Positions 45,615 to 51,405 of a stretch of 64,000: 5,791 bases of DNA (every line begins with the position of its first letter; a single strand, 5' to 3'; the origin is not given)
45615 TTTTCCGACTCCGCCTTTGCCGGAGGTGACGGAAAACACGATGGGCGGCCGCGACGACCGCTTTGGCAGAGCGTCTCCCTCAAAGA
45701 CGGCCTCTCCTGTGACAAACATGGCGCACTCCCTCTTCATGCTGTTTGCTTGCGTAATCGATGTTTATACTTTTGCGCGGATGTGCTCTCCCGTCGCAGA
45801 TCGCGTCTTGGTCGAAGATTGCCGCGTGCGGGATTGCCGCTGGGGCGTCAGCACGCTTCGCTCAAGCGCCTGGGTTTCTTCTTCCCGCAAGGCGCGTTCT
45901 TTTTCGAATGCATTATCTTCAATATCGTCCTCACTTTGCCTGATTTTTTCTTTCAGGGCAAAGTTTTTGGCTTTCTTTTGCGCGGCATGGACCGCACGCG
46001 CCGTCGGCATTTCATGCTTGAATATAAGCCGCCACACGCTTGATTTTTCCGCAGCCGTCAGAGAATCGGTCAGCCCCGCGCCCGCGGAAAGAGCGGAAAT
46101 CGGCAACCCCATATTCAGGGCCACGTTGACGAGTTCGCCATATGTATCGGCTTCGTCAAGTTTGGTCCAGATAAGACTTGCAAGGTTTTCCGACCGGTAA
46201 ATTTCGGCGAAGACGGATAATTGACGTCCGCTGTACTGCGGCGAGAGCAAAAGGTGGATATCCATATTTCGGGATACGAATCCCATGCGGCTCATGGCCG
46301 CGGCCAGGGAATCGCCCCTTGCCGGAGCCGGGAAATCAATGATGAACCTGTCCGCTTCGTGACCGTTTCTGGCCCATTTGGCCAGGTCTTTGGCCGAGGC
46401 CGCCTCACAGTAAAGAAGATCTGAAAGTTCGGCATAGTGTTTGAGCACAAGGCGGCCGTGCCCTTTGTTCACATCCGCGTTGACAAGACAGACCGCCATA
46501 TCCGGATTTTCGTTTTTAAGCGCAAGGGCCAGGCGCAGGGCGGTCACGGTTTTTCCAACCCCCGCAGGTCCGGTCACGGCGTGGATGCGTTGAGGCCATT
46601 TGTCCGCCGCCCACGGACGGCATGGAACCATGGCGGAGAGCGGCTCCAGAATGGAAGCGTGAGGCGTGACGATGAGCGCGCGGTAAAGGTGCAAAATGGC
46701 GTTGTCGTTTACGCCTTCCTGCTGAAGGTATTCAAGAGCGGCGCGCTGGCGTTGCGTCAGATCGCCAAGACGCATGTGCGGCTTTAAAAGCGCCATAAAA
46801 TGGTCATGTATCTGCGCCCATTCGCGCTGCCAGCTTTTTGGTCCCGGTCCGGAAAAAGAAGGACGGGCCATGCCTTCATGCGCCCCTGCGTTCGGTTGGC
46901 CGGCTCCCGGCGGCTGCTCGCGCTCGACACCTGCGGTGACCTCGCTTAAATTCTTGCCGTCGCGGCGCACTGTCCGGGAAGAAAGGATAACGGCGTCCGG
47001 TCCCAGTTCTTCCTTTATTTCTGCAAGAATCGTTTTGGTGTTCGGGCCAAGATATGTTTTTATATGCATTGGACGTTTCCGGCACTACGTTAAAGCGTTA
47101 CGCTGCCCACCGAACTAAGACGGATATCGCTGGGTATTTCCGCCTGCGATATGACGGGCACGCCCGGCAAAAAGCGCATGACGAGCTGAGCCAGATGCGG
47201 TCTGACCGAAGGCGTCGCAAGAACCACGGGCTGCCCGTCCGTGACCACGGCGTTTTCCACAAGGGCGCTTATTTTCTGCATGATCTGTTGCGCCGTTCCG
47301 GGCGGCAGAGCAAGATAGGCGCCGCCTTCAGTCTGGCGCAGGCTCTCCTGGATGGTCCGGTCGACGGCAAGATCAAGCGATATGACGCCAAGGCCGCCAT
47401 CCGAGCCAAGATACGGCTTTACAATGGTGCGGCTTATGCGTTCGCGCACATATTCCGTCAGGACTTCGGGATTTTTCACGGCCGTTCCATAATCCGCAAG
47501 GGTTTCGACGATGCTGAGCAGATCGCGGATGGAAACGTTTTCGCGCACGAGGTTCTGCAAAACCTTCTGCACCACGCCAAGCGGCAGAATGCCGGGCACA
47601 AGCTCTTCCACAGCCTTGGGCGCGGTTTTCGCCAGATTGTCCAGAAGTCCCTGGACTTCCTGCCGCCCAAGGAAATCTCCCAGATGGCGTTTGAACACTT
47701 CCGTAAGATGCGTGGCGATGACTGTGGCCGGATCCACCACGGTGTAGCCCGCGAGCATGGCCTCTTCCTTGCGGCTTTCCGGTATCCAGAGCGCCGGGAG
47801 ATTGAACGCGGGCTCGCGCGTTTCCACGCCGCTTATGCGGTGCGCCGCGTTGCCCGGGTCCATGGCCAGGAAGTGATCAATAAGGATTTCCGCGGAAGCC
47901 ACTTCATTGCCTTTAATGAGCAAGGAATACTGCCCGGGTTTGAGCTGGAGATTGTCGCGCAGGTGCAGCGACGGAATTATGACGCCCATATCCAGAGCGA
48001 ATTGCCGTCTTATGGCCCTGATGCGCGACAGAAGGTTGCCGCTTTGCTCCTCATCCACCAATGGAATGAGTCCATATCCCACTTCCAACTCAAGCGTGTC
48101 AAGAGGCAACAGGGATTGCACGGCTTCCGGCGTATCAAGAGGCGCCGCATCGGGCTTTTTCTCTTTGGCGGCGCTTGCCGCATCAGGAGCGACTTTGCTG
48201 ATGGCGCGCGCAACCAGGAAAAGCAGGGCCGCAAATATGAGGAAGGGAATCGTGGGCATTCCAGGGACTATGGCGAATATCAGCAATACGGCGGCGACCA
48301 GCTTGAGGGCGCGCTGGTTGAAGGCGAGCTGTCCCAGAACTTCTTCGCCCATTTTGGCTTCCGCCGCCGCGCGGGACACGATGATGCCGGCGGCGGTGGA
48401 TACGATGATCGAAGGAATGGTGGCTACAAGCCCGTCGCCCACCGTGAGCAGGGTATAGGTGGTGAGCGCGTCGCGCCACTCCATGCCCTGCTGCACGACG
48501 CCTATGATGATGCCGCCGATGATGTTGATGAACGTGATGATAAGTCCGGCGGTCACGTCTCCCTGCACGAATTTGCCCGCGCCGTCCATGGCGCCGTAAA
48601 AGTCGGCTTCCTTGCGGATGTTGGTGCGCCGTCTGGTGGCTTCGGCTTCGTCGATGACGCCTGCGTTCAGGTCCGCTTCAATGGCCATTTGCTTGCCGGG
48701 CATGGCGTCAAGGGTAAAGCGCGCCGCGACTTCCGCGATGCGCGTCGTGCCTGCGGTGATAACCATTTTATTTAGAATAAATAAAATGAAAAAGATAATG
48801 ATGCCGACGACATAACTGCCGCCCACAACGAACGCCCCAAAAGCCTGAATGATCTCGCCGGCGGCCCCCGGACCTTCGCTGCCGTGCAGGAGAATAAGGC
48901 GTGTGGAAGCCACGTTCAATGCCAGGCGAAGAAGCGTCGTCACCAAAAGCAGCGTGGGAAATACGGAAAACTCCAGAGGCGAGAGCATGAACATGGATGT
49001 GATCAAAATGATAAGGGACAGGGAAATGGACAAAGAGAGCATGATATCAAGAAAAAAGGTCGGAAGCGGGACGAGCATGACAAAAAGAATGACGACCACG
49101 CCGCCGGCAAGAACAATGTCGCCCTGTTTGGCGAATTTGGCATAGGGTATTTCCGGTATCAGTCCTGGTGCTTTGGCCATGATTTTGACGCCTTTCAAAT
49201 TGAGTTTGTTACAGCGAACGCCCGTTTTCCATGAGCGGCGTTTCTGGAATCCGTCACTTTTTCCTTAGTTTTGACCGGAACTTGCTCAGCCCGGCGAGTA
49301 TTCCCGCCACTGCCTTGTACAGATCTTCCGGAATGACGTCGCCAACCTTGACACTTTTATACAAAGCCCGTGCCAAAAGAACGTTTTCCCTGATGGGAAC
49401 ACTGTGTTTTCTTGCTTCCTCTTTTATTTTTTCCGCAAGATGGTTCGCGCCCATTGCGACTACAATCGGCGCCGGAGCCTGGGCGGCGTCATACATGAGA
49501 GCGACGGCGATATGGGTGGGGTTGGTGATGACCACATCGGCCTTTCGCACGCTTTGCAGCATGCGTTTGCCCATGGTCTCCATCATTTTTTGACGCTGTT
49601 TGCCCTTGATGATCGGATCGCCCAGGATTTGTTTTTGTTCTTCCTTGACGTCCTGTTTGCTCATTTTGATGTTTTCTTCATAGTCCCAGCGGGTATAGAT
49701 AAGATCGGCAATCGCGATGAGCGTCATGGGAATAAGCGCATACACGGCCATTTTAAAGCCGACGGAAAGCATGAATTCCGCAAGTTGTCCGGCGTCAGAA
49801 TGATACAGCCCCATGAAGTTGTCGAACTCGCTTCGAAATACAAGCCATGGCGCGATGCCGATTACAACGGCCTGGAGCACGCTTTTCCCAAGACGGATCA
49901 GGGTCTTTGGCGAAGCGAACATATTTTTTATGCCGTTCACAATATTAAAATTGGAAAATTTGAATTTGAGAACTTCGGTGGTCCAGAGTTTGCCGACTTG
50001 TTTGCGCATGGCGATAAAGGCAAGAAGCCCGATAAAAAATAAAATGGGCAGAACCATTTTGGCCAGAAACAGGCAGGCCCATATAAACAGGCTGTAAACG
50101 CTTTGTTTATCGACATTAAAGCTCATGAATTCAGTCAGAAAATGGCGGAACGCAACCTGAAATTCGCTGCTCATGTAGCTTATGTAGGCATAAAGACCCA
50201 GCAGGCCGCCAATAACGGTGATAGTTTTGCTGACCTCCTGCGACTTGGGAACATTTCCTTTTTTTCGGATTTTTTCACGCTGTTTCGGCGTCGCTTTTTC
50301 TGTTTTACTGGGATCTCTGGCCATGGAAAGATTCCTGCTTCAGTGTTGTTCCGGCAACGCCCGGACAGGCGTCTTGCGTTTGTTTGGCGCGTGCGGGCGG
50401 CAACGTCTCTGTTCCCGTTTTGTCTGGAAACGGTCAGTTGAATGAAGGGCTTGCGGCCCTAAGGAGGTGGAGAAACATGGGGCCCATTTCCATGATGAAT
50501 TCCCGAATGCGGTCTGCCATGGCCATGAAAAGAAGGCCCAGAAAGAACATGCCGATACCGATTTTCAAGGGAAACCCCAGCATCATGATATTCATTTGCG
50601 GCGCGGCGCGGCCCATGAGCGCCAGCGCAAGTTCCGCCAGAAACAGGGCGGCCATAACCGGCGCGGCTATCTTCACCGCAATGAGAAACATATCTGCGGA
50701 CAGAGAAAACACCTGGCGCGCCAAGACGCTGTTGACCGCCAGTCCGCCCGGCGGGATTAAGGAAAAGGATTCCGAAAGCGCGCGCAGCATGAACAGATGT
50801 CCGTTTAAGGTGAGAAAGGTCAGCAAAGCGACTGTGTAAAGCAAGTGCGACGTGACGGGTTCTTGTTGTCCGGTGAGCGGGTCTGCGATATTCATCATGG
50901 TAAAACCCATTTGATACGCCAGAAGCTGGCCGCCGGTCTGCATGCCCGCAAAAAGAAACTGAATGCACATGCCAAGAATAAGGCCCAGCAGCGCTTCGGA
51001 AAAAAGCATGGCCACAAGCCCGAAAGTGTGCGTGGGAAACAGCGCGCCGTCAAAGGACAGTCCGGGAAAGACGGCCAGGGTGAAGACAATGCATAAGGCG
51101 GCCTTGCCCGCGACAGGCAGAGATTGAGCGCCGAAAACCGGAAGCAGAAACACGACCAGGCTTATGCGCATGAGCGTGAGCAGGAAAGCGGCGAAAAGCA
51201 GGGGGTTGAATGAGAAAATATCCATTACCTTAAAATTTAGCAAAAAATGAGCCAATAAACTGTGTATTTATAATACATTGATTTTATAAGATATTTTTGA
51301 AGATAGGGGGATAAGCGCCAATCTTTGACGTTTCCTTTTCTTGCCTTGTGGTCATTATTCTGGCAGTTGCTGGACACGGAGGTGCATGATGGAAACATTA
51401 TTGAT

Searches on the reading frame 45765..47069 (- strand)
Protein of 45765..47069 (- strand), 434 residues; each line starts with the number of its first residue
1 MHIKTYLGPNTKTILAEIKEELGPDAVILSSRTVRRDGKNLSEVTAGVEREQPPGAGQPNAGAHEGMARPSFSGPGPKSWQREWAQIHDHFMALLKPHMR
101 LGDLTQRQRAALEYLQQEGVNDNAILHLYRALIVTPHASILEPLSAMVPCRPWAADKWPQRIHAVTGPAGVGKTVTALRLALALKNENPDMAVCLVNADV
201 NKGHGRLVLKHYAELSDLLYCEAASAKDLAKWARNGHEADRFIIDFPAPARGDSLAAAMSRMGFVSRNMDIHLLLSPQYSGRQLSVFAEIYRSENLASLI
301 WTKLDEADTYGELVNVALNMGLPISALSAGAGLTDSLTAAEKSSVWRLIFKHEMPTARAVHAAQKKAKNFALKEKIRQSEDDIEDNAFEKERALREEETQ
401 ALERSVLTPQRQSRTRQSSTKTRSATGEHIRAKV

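Call 29: search_protein_families(library=pfam, proteins=[window:45765-47069:-], max_evalue=1e-8)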
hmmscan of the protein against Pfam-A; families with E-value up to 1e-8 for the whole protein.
window:45765-47069:- (434 aa): 1 family
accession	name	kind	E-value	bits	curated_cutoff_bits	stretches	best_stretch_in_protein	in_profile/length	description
PF00448.28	SRP54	-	3.9e-11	43.4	22.7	1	162-346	3-192/196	SRP54-type protein, GTPase domain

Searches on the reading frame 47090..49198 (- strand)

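Call 29: search_protein_families(library=pfam, proteins=[window:47090-49198:-], max_evalue=1e-8)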
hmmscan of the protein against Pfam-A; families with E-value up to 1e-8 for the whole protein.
window:47090-49198:- (702 aa): 1 family
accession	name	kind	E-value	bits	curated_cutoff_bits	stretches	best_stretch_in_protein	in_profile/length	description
PF00771.25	FHIPEP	-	1.2e-268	893.5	29.1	1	37-692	1-656/657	FHIPEP family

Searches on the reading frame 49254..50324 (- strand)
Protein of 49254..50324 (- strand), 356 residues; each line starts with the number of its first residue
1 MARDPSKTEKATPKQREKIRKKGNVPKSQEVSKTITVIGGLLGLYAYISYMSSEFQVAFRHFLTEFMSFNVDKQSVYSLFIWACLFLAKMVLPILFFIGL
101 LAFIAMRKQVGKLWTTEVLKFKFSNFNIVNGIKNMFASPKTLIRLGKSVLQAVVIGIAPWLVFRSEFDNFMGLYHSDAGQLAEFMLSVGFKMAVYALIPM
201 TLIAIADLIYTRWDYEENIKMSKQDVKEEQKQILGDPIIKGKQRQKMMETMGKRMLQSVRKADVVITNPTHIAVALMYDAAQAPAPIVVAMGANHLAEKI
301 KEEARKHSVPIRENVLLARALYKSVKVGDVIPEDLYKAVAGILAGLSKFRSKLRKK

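Call 71: search_protein_families(library=pfam, proteins=[window:49254-50324:-], max_evalue=0.00001)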
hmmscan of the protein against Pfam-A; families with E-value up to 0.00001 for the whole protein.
window:49254-50324:- (356 aa): 1 family
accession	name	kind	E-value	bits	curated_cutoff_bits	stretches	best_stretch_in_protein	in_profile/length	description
PF01312.24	Bac_export_2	-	3.8e-113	378.5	24.4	1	6-344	2-333/335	FlhB HrpN YscU SpaS Family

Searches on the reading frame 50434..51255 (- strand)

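Call 71: search_protein_families(library=pfam, proteins=[window:50434-51255:-], max_evalue=0.00001)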
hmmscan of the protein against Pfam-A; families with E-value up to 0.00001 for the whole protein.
window:50434-51255:- (273 aa): 1 family
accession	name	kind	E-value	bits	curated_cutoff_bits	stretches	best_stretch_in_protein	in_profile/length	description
PF01311.25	Bac_export_1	-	8.7e-63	212.4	27.8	1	22-256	2-229/230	Bacterial export proteins, family 1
